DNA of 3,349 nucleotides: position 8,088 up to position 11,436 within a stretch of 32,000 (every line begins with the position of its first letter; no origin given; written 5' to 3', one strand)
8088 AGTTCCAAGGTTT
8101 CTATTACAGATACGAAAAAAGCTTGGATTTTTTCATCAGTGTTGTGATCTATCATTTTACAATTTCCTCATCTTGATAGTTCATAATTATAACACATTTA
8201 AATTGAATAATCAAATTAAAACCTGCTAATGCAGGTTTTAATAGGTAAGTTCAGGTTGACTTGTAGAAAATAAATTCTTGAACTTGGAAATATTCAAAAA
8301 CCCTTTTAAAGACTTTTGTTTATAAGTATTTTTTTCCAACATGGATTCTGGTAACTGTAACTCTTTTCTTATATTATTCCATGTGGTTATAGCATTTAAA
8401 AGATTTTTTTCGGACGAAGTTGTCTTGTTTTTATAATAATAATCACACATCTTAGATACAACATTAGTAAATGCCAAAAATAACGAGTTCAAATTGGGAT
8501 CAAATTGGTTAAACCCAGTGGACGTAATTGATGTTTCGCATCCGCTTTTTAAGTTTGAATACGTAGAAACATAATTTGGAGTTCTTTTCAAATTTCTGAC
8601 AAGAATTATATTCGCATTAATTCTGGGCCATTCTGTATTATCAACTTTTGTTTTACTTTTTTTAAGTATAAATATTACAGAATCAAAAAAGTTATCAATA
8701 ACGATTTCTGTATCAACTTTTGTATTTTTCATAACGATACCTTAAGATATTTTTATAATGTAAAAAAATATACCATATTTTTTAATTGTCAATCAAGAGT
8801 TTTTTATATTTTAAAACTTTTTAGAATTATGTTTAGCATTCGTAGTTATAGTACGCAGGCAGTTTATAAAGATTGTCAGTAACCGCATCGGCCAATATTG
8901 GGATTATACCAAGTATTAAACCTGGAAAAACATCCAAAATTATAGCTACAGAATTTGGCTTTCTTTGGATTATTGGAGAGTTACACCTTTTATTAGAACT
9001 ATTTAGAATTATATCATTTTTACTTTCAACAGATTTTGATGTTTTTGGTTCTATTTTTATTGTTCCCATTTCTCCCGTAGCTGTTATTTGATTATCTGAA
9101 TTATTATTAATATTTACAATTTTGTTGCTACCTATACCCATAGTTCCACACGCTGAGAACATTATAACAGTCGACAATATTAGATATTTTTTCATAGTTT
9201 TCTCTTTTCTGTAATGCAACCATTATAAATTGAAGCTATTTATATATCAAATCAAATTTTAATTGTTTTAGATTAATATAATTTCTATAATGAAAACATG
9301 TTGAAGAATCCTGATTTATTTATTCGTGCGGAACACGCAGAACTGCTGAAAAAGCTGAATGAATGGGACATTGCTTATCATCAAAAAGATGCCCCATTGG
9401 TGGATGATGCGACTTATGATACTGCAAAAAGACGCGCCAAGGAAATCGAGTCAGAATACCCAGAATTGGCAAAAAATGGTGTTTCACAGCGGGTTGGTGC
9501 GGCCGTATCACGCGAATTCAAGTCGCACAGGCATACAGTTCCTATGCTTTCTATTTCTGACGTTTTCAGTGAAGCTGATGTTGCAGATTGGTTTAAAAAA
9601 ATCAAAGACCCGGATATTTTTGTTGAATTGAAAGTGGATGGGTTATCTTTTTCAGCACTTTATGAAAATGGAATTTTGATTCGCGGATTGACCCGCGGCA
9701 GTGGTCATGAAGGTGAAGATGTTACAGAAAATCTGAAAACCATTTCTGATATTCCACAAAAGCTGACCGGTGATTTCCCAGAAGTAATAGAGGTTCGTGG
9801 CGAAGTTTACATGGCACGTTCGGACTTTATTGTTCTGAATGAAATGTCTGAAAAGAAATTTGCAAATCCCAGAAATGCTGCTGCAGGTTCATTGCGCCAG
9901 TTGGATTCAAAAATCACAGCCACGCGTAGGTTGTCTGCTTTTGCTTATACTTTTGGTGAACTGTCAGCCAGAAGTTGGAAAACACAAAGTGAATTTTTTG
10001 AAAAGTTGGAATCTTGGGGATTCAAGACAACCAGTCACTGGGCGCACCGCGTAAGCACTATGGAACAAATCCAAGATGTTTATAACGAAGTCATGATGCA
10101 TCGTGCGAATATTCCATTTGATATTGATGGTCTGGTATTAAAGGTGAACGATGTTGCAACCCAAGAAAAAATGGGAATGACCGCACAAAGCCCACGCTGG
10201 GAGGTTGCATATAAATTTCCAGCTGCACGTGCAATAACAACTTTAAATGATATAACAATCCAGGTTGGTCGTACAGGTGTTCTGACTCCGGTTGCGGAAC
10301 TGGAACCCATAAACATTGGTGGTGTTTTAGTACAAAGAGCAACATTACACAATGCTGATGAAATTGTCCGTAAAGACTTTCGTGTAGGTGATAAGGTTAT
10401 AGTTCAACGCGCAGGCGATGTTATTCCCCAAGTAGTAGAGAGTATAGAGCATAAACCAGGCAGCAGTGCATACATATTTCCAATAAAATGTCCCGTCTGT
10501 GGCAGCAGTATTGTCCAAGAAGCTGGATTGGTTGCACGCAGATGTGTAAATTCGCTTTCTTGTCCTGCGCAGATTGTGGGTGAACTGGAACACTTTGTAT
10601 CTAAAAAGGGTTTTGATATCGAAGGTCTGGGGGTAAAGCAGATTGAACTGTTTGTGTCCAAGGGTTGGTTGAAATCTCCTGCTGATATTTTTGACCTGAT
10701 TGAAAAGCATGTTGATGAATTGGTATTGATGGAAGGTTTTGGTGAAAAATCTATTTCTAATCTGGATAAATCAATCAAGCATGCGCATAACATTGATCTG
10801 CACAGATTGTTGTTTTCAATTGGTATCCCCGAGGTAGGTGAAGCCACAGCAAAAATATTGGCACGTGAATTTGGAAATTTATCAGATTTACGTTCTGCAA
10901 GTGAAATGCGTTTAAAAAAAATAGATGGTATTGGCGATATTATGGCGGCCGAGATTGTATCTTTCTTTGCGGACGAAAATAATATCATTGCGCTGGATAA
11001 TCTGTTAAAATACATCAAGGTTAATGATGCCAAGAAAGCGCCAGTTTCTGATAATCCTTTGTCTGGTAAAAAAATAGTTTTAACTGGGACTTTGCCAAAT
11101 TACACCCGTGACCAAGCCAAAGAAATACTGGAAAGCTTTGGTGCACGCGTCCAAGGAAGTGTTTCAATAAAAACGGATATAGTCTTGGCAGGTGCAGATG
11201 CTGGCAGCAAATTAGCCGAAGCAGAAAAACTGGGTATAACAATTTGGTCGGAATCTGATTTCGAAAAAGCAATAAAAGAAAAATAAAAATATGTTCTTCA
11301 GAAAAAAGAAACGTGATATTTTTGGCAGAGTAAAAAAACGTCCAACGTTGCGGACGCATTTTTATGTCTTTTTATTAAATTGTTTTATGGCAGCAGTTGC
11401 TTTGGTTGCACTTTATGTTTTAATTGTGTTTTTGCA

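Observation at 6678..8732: Tandem array of four divergent paralogs of an unrecognised 140-165 aa family between fabI and ligA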

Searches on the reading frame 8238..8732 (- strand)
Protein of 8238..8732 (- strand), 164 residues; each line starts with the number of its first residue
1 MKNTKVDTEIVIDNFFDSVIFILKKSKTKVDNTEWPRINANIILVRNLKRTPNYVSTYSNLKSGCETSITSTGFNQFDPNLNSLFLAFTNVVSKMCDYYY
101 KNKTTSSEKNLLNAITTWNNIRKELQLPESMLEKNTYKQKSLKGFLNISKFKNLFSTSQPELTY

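Call 4: search_protein_families(library=pfam, proteins=[window:8238-8732:-], max_evalue=1)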
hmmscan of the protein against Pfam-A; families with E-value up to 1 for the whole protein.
window:8238-8732:- (164 aa): 3 families
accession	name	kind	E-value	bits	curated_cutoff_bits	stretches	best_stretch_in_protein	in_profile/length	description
PF09398.16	FOP_dimer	-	0.059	14.1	29.4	1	95-135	31-71/81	FOP N terminal dimerisation domain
PF17979.7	zf-CRD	-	0.066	13.9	26.3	1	95-148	48-97/158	Cysteine rich domain with multizinc binding regions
PF05288.16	Pox_A3L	-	0.1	13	25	1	130-154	32-56/70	Poxvirus A3L Protein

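Call 6: search_protein_families(library=ncbifam, proteins=[window:8238-8732:-], max_evalue=1)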
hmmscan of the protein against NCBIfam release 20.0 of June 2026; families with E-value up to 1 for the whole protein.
window:8238-8732:- (164 aa): 0 families

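Call 45: search_solved_structures(query=A6, max_evalue=10)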
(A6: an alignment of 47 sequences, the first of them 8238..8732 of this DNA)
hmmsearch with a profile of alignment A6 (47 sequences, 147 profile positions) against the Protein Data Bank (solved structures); distinct sequences matched with E-value up to 10: 8.
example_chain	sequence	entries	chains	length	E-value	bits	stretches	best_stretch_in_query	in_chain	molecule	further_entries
5yew_A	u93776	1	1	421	0.2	14.9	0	6-75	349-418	Mitofusin-1,Mitofusin-1 fusion protein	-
5gnt_A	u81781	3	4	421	0.2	14.9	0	6-75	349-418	Mitofusin-1 | Mitofusin-1,Mitofusin-1 fusion protein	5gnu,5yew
5gnr_A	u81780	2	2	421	0.2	14.8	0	6-75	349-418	Mitofusin-1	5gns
4u3j_C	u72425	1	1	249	0.34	14.1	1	9-120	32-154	Protein STU2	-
6xi6_A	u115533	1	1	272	0.4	13.9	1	54-117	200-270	helical fusion design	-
2qk1_A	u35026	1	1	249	0.42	13.8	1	9-120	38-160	Protein STU2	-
8w6e_A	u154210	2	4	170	0.91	12.7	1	75-122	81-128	HBC599 in complex with wFAP1.1 | wFAP1.1 structure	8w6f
8g4k_A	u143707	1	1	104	2.5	11.3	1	14-46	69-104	5HCS_TGFBR2_1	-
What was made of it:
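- Tried and rejected: A profile search of PDB sequences gave nothing below E 0.2 (call 45).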

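Call 47: search_protein_families(library=padloc, proteins=[window:8238-8732:-], max_evalue=0.1)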
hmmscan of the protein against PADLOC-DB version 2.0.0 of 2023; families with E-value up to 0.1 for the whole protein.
window:8238-8732:- (164 aa): 0 families

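Call 48: search_protein_families(library=phrogs, proteins=[window:8238-8732:-], max_evalue=0.1)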
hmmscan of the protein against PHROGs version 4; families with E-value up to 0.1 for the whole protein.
window:8238-8732:- (164 aa): 3 families
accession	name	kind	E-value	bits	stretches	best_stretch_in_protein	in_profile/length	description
phrog_13470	-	DNA, RNA and nucleotide metabolism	0.0026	18.9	1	30-109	23-86/152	HNH endonuclease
phrog_6580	-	unknown function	0.028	15.3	1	91-117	56-82/85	-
phrog_8047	-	head and packaging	0.058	14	1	44-123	9-81/181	virion structural protein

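Call 49: predict_structure(alignment_id=A6)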
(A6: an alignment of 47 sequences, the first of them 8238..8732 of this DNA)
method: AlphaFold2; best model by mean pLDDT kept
length: 164 residues; sequences in the alignment: 47
mean_pLDDT: 80.9   pTM: 0.73
mean pLDDT of the five models: 80.9, 79.9, 79.1, 79.0, 78.6
residues with pLDDT >= 90: 99; 70-90: 15; 50-70: 33; < 50: 17
segments of 3 or more residues with pLDDT < 50: 133-140, 145-147
pLDDT, mean of each block of 10 residues (from residue 1): 82 95 96 97 94 71 64 92 94 93 94 95 86 49 48 53 65
secondary structure, 60 per line:
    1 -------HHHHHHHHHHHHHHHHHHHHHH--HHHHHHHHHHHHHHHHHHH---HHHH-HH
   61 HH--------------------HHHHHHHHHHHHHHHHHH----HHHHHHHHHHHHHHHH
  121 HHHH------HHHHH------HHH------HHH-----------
elements in order: H8-29 H32-50 H54-57 H59-62 H83-100 H105-124 H131-135
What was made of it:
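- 8238..8732 (-): p4, 164 aa, placed in subtype A by position (ligA-proximal copy). AF2 gives pLDDT 80.9, with the core (residues 8-125) mostly above 90 (call 49).
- The tail is predicted with low confidence only (call 49).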

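Call 55: fold_search(model_id=the predicted structure, library=pdb)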
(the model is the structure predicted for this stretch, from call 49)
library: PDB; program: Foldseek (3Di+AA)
matches with E <= 10: 195; with E <= 0.001: 0
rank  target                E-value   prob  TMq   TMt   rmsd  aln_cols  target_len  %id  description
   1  8snb_6Q               5.8e-01  0.33  0.27  0.22  24.0       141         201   15  atomic model of sea urchin sperm doublet microtubule (48-nm periodicity) (released 2023-06-28)
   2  6x1i_A                1.2e+00  0.18  0.30  0.29  15.7       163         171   14  Two-Component D3 Assembly Constructed by Fusing Symmetric Oligomers to Coiled Coils (released 2021-03-03)
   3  2kvp_MODEL_1_A        1.2e+00  0.28  0.29  0.29  18.9       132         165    9  Solution Structure of the R10 Domain of Talin (released 2010-05-05)
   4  2l7a_MODEL_1_A        1.4e+00  0.33  0.27  0.33  14.7       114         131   10  Solution Structure of the R3 Domain of Talin (released 2011-12-21)
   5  4xek_A                1.5e+00  0.30  0.30  0.35  19.0       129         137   15  Pyk2-FAT domain in complex with leupaxin LD4 motif (released 2015-12-30)
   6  9hdd_A                1.9e+00  0.10  0.27  0.14  16.9       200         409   11  Sla2 C-terminal region (Residues 560-968) (REND and THATCH domains) (released 2025-05-21)
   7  1wy1_C                2.0e+00  0.21  0.31  0.35  10.3       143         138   12  Crystal Structure of the PH0671 protein from Pyrococcus horikoshii OT3 (released 2005-02-22)
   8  8v9o_C                2.0e+00  0.09  0.22  0.23  14.0       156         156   13  Imaging scaffold engineered to bind the therapeutic protein target BARD1 (released 2024-05-15)
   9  5xua_B                2.2e+00  0.11  0.26  0.29  18.3       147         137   14  The ligand-free dimer of chemoreceptor MCP2201 ligand binding domain (released 2018-06-27)
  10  2lk4_MODEL_1_A        2.5e+00  0.12  0.27  0.31  19.4       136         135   13  Structural and mechanistic insights into the interaction between PAT Pyk2 and Paxillin LD motif (released 2012-10-10)
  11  8v9o_A                2.5e+00  0.08  0.23  0.23  14.3       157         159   13  Imaging scaffold engineered to bind the therapeutic protein target BARD1 (released 2024-05-15)
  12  1wy1_A                2.7e+00  0.14  0.29  0.33  10.4       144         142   14  Crystal Structure of the PH0671 protein from Pyrococcus horikoshii OT3 (released 2005-02-22)
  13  3u3f_A                2.9e+00  0.23  0.29  0.36  15.7       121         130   15  Structural basis for the interaction of Pyk2 PAT domain with paxillin LD motifs (released 2012-10-24)
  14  4nwp_A                2.9e+00  0.12  0.29  0.33  12.4       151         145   10  Computationally Designed Two-Component Self-Assembling Tetrahedral Cage, T33-21, Crystallized in Space Group R32 (released 2014-05-28)
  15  8dsg_D                2.9e+00  0.10  0.24  0.11  12.9       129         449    6  P411-PFA carbene transferase (released 2023-03-08)
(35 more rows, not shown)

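Call 63: fold_search(model_id=the predicted structure, library=viral)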
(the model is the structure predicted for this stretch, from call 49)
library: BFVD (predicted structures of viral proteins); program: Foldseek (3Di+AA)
matches with E <= 10: 209; with E <= 0.001: 0
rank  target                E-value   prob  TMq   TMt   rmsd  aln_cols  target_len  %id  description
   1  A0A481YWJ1            5.6e-01  0.23  0.25  0.26  18.9       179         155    9  Uncharacterized protein [Marseillevirus LCMAC201]
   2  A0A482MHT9            5.9e-01  0.33  0.32  0.37  10.4       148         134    6  Uncharacterized protein [Serratia phage Parlo]
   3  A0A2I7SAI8            9.3e-01  0.21  0.28  0.31  11.5       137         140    8  (no name in the UniProt tables at hand)
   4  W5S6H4                9.3e-01  0.16  0.25  0.29  19.0       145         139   10  Uncharacterized protein [Pithovirus sibericum]
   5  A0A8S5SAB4            1.1e+00  0.15  0.27  0.30  18.5       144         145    8  Uncharacterized protein [Siphoviridae sp. ct0D87]
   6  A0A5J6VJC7            1.1e+00  0.18  0.31  0.28  16.6       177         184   10  Uncharacterized protein [Megaviridae environmental sample]
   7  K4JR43                1.3e+00  0.21  0.26  0.31   8.2       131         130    5  (no name in the UniProt tables at hand)
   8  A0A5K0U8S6            1.3e+00  0.15  0.26  0.24  16.1       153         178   13  Uncharacterized protein (Fragment) [Yasminevirus sp. GU-2018]
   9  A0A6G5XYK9            1.4e+00  0.16  0.26  0.31  16.0       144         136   12  (no name in the UniProt tables at hand)
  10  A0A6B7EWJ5            1.4e+00  0.15  0.29  0.31  20.1       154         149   12  (no name in the UniProt tables at hand)
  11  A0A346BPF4            1.4e+00  0.06  0.19  0.16  18.8       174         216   11  (no name in the UniProt tables at hand)
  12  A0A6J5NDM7            1.6e+00  0.21  0.26  0.06  14.8       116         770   15  Uncharacterized protein [uncultured Caudovirales phage]
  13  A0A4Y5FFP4            1.6e+00  0.12  0.25  0.10  15.3       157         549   16  Baseplate J-like protein [Lactobacillus phage SAC12B]
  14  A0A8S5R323            1.7e+00  0.13  0.26  0.21  15.4       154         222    9  Zinc-ribbon containing domain protein [Myoviridae sp. ctxi06]
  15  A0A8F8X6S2            1.7e+00  0.13  0.26  0.10  18.1       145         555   12  (no name in the UniProt tables at hand)
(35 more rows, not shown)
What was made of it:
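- On Phage or plasmid cargo genes: The Foldseek viral library gave nothing below E 0.5 (call 63).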

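Call 68: search_protein_families(library=pfam, alignment_id=A6, max_evalue=1)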
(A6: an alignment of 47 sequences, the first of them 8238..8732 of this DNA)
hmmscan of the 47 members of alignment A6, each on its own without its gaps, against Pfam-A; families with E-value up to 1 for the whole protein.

A. member 1, window:8238-8732:- (164 aa): 3 families
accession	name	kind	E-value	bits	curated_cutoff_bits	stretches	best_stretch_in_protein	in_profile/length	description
PF09398.16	FOP_dimer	-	0.059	14.1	29.4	1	95-135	31-71/81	FOP N terminal dimerisation domain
PF17979.7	zf-CRD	-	0.066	13.9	26.3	1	95-148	48-97/158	Cysteine rich domain with multizinc binding regions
PF05288.16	Pox_A3L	-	0.1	13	25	1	130-154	32-56/70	Poxvirus A3L Protein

B. families by the number of members that match (of 47 scanned): 43 families (the first 25 are shown)
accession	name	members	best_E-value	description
PF25769.1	PLK4_bind_CEP152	3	0.046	CEP152, PLK4 binding region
PF17200.10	sCache_2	2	0.061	Single Cache domain 2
PF10390.15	ELL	1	0.0018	RNA polymerase II elongation factor ELL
PF23631.1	DUF7143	1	0.004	Domain of unknown function (DUF7143)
PF25642.1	DUF7944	1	0.005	Domain of unknown function (DUF7944)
PF18933.6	PsbP_2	1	0.0066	PsbP-like protein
PF11527.13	ARL2_Bind_BART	1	0.0066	The ARF-like 2 binding protein BART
PF12054.13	DUF3535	1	0.017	Domain of unknown function (DUF3535)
PF19881.4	DUF6354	1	0.019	Family of unknown function (DUF6354)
PF21387.2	Gp6_C-I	1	0.026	Baseplate structural protein gp6, C-terminal domain I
PF19539.4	DUF6063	1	0.03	Family of unknown function (DUF6063)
PF08124.17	Lyase_8_N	1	0.036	Polysaccharide lyase family 8, N terminal alpha-helical domain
PF22813.1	TcaA_2nd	1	0.038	TcaA protein second domain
PF01935.23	DUF87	1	0.039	Helicase HerA, central domain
PF23109.1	ARCH_RTEL1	1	0.041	RTEL1 helicase, ARCH domain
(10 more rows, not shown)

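Call 85: search_dna_similar(query=window:8238-8732:-, collection=plasmids, mode=protein, max_evalue=0.01, max_rows=10)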
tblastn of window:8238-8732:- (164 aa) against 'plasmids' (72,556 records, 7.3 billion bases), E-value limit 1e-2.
No match.

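Call 86: search_dna_similar(query=window:8238-8732:-, collection=phages, mode=protein, max_evalue=0.01, max_rows=10)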
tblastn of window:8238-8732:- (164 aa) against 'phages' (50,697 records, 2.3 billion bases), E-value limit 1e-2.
No match.
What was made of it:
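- On Phage or plasmid cargo genes: tblastn found no match in 72,556 plasmid and 50,697 phage records (calls 85, 86).
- No plasmid or phage relatives were found (calls 85, 86).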

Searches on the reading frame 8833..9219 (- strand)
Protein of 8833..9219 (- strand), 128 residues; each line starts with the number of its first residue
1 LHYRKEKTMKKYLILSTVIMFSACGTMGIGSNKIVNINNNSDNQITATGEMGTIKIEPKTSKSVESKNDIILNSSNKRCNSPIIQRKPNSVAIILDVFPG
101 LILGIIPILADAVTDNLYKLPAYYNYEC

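Call 4: search_protein_families(library=pfam, proteins=[window:8833-9219:-], max_evalue=1)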
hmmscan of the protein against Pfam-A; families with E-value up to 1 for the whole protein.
window:8833-9219:- (128 aa): 1 family
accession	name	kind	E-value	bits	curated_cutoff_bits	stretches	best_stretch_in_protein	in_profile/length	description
PF11694.13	DUF3290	-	0.056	13.8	31.3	1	1-77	35-106/144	Protein of unknown function (DUF3290)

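Call 6: search_protein_families(library=ncbifam, proteins=[window:8833-9219:-], max_evalue=1)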
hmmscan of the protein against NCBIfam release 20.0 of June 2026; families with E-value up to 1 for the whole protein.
window:8833-9219:- (128 aa): 3 families
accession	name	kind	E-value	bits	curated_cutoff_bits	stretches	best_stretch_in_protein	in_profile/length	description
NF046038.1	NGK_0946_fam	subfamily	0.025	15.1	45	1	10-42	2-36/102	NGK_0946 family protein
NF058647.1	lipo_LytA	equivalog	0.09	13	110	1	9-46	1-40/107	acidic lipoprotein LytA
NF047408.1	SA0632_fam_LP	equivalog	0.21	11.2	70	1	9-25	1-19/68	SA0632 family lipoprotein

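Call 47: search_protein_families(library=padloc, proteins=[window:8833-9219:-], max_evalue=0.1)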
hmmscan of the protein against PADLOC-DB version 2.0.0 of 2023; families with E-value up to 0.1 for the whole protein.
window:8833-9219:- (128 aa): 0 families

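Call 48: search_protein_families(library=phrogs, proteins=[window:8833-9219:-], max_evalue=0.1)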
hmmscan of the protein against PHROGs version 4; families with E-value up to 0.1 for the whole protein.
window:8833-9219:- (128 aa): 1 family
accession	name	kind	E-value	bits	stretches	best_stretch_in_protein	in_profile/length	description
phrog_6823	-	unknown function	0.015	16.4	1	13-67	6-61/139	-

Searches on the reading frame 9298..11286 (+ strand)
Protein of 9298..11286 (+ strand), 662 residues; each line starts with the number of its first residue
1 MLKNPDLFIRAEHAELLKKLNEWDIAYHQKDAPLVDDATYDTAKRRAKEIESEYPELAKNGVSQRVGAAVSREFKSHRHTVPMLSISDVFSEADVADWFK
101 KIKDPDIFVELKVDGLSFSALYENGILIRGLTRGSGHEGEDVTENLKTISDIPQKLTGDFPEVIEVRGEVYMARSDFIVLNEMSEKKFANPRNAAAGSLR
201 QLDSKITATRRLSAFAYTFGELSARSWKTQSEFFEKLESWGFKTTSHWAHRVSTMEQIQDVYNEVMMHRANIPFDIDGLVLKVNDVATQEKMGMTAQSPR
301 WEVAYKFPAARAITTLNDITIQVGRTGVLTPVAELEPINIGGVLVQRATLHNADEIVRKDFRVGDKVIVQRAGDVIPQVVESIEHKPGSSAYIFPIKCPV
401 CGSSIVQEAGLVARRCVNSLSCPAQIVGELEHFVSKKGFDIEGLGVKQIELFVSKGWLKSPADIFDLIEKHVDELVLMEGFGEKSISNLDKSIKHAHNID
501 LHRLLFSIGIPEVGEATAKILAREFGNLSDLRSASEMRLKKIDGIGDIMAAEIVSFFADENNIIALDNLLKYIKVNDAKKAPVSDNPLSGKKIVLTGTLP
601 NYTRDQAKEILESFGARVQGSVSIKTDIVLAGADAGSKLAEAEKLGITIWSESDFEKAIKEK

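Call 32: find_related_loci(query=window:9298-11286:+, collection=genome_contigs, flank=8000)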
Query window:9298-11286:+ (662 aa) in genome_contigs; peptide patterns used: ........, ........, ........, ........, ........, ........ (x = any residue, [..] = any of these).
87 stretches matched a pattern; 9 encode a relative of the query (tblastn E <= 1e-3); 9 distinct loci.
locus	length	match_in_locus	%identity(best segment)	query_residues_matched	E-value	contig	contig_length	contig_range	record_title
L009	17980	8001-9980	80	1-660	0e+0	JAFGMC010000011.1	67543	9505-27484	MAG: Alphaproteobacteria bacterium isolate Zod_Metabat.441 k87_7648102, whole genome shotgun sequence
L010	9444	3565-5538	64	1-659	0e+0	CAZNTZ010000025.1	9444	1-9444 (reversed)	MAG TPA_asm: uncultured Muribaculaceae bacterium isolate SRP192927_co1_972 genome assembly, contig: NODE_18173_length_94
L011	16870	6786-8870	45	16-659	3e-173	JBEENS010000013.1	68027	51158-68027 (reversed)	MAG: Pseudomonadota bacterium isolate crookedriver_2019_sw_WHONDRS-S19S_0041_F_bin.22 scaffold_48, whole genome shotgun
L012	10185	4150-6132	41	15-660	1e-150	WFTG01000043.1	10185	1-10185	MAG: Patescibacteria group bacterium isolate S139_133 k151_571080, whole genome shotgun sequence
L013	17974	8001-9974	35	5-649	5e-112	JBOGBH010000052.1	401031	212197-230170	MAG: Mycoplasmoidaceae bacterium isolate WFFMC_MAG_427 k139_21409_flag=0_multi=101.2014_len=401031, whole genome shotgun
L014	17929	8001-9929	33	15-661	6e-100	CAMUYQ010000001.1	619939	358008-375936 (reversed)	MAG TPA_asm: uncultured Lachnospiraceae bacterium isolate SRR8387720_bin.4_metaWRAP_v1.3_MAG genome assembly, contig: ER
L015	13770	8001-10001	69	1-661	0e+0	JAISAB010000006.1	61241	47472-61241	MAG: Rickettsiales bacterium isolate Gx481_bin12 k119_5332414, whole genome shotgun sequence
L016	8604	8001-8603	40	5-199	1e-36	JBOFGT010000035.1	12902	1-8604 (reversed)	MAG: Mycoplasmoidaceae bacterium isolate WFFMC_MAG_065 k139_872467_flag=0_multi=91.0055_len=12902, whole genome shotgun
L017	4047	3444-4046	40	5-199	7e-36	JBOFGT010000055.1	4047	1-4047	MAG: Mycoplasmoidaceae bacterium isolate WFFMC_MAG_065 k139_881563_flag=0_multi=66.7247_len=4047, whole genome shotgun s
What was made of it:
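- On Type IV secretion effectors (VirB/VirD4 type): The one allowed genome-collection scan was spent on ligA synteny (call 32).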
